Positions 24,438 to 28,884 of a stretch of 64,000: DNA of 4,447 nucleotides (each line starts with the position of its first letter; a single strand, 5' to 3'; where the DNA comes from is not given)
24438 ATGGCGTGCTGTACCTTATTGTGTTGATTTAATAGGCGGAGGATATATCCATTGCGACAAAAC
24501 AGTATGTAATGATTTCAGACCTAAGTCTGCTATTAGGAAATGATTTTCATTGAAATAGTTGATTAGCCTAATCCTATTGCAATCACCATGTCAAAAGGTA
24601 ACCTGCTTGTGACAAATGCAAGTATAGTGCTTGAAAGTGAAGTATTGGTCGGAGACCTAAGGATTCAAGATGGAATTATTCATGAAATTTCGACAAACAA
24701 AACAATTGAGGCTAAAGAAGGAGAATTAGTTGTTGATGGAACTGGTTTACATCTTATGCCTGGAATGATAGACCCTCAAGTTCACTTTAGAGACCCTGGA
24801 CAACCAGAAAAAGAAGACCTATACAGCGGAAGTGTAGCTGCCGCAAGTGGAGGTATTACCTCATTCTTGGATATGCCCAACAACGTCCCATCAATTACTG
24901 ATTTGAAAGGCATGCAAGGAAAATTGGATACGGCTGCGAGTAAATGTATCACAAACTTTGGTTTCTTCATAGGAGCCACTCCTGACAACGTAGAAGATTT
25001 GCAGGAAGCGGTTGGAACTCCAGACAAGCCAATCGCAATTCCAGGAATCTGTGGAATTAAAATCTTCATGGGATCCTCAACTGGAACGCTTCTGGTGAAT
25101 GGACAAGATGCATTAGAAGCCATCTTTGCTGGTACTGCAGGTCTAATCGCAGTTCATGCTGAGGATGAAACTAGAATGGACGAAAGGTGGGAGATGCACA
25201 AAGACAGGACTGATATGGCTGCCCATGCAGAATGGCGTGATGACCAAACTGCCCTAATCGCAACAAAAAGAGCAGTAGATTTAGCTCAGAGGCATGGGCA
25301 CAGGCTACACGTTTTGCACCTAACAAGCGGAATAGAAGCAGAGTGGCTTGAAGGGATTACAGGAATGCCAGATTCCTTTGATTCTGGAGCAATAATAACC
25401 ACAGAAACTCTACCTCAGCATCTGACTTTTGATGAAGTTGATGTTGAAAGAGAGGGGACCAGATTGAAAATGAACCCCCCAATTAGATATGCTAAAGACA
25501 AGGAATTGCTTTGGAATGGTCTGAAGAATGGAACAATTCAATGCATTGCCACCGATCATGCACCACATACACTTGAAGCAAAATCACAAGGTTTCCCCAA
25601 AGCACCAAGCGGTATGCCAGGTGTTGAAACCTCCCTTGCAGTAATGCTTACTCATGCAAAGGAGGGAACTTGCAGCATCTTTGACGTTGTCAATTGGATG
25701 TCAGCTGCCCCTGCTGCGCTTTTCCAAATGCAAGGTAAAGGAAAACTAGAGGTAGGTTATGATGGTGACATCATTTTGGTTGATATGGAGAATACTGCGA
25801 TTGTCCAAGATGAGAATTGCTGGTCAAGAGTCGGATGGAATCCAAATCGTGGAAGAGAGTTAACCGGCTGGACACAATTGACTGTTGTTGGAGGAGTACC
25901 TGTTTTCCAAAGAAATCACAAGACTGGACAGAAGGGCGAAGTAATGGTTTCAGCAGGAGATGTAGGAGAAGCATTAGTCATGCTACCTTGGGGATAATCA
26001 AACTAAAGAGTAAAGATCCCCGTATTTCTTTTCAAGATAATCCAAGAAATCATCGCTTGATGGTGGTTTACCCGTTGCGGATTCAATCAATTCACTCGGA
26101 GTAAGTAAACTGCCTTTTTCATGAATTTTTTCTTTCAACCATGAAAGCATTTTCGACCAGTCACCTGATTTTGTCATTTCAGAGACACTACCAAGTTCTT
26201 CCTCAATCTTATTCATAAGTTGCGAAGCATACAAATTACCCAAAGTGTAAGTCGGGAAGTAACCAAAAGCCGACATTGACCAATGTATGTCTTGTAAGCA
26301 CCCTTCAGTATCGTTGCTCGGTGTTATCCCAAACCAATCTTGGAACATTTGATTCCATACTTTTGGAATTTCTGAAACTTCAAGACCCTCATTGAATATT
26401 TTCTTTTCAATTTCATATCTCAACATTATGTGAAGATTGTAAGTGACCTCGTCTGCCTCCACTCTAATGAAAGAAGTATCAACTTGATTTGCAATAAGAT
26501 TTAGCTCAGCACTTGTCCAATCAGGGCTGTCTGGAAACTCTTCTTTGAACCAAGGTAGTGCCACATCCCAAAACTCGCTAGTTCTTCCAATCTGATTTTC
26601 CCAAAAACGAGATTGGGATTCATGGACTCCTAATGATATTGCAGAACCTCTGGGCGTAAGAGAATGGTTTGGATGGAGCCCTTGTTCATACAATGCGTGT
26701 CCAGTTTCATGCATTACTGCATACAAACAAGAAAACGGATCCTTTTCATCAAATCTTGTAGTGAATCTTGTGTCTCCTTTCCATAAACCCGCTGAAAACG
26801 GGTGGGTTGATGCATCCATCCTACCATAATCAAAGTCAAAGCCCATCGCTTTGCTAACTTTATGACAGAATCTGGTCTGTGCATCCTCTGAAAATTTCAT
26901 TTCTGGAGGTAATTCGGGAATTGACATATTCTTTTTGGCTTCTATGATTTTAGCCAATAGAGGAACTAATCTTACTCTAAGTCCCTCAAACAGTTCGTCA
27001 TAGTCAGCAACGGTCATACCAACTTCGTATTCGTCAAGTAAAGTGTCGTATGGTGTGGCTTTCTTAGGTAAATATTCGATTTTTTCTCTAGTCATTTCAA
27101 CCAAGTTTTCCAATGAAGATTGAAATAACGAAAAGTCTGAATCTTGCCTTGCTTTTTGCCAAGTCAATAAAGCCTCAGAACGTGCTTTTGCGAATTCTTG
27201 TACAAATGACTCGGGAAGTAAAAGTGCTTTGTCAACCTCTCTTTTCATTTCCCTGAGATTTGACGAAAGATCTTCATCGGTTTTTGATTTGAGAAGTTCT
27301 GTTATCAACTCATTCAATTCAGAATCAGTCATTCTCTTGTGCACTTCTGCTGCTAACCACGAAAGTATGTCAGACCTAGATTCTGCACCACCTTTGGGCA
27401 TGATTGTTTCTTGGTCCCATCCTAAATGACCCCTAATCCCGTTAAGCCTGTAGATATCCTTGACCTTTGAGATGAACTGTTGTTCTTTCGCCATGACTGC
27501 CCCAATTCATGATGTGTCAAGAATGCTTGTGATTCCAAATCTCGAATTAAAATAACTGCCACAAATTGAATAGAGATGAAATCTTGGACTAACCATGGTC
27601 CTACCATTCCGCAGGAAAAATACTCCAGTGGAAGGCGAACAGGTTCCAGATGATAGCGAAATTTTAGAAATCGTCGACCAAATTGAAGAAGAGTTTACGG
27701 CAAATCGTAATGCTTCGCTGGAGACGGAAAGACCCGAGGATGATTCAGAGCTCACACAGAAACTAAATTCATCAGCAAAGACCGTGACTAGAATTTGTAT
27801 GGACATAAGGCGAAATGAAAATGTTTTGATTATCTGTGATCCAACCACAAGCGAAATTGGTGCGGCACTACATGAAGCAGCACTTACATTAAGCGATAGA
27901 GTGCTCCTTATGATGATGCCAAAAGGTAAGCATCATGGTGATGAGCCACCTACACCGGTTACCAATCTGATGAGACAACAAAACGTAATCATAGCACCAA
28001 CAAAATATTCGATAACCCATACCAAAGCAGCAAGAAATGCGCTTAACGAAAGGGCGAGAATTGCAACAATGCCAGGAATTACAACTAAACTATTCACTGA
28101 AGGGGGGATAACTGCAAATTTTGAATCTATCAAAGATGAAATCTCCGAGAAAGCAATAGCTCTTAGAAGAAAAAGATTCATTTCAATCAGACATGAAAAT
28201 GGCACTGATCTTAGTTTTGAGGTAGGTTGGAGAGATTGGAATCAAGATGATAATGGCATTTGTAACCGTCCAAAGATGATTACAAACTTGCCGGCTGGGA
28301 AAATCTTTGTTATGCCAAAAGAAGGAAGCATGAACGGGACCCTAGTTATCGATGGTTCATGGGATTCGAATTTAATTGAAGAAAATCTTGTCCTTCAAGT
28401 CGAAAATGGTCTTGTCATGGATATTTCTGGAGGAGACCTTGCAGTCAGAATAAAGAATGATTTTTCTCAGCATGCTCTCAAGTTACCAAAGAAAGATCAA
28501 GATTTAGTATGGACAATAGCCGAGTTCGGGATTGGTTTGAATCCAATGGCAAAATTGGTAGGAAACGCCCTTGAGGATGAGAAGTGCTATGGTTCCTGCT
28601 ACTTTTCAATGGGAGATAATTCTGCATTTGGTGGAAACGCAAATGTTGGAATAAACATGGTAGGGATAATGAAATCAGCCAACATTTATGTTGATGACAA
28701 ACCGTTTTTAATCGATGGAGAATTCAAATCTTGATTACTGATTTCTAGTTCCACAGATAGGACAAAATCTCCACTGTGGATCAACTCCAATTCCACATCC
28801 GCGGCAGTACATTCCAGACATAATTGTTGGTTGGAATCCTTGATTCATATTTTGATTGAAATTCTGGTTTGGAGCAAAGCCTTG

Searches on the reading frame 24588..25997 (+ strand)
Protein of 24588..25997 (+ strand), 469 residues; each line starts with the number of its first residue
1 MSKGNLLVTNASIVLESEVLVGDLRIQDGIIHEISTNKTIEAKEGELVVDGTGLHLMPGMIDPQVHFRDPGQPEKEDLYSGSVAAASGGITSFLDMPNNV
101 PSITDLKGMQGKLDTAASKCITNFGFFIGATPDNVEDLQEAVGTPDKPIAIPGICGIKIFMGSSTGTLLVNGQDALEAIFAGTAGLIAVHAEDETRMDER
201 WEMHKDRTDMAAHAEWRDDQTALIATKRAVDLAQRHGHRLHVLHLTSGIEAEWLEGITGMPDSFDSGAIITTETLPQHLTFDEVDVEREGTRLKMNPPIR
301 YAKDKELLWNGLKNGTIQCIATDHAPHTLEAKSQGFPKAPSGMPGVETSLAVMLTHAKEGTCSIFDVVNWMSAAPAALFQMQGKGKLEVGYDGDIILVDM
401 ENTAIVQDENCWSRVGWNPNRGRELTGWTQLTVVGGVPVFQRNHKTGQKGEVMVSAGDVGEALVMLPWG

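Call 10: search_protein_families(library=pfam, proteins=[window:24588-25997:+], max_evalue=0.001)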
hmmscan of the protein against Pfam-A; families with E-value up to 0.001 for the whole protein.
window:24588-25997:+ (469 aa): 2 families
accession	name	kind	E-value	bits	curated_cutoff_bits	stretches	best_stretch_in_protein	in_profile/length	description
PF01979.26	Amidohydro_1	-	3.1e-21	76.4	25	1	56-417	2-323/345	Amidohydrolase family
PF07969.17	Amidohydro_3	-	8.7e-05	22.6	29.7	0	360-440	405-472/472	Amidohydrolase family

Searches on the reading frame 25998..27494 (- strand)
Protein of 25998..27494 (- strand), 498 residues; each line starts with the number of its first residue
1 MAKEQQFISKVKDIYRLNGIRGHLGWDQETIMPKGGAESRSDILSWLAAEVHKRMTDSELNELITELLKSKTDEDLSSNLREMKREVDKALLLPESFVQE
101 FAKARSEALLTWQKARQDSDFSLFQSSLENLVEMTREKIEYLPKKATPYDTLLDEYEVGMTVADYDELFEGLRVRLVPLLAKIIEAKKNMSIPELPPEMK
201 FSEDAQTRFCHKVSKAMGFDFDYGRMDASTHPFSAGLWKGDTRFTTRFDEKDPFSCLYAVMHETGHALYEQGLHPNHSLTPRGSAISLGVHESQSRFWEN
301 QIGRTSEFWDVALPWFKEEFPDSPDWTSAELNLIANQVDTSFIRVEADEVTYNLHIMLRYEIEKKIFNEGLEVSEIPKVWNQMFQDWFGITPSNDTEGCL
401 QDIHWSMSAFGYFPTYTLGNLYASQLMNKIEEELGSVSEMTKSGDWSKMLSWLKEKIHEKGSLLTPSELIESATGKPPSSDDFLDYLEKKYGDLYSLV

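Call 10: search_protein_families(library=pfam, proteins=[window:25998-27494:-], max_evalue=0.001)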
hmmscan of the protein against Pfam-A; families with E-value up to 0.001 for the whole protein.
window:25998-27494:- (498 aa): 1 family
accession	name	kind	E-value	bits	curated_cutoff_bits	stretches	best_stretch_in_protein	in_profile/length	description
PF02074.21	Peptidase_M32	-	1.5e-171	571.7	25.1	1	9-491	4-489/489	Carboxypeptidase Taq (M32) metallopeptidase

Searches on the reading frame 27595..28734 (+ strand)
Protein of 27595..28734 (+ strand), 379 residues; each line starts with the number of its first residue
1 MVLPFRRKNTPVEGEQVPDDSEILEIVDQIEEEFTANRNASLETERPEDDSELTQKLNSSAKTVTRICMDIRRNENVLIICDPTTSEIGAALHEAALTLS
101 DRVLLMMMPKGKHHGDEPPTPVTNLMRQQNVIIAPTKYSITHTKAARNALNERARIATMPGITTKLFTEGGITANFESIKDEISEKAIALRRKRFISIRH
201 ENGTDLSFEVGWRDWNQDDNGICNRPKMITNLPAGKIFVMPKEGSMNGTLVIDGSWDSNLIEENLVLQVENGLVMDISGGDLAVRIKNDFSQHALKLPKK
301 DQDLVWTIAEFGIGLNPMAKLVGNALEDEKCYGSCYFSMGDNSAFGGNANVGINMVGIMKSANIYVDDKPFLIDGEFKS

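Call 10: search_protein_families(library=pfam, proteins=[window:27595-28734:+], max_evalue=0.001)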
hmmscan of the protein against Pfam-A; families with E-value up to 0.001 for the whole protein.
window:27595-28734:+ (379 aa): 1 family
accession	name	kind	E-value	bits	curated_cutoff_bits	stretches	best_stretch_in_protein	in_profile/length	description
PF02073.20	Peptidase_M29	-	5e-10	39.2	27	1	173-278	182-291/406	Thermophilic metalloprotease (M29)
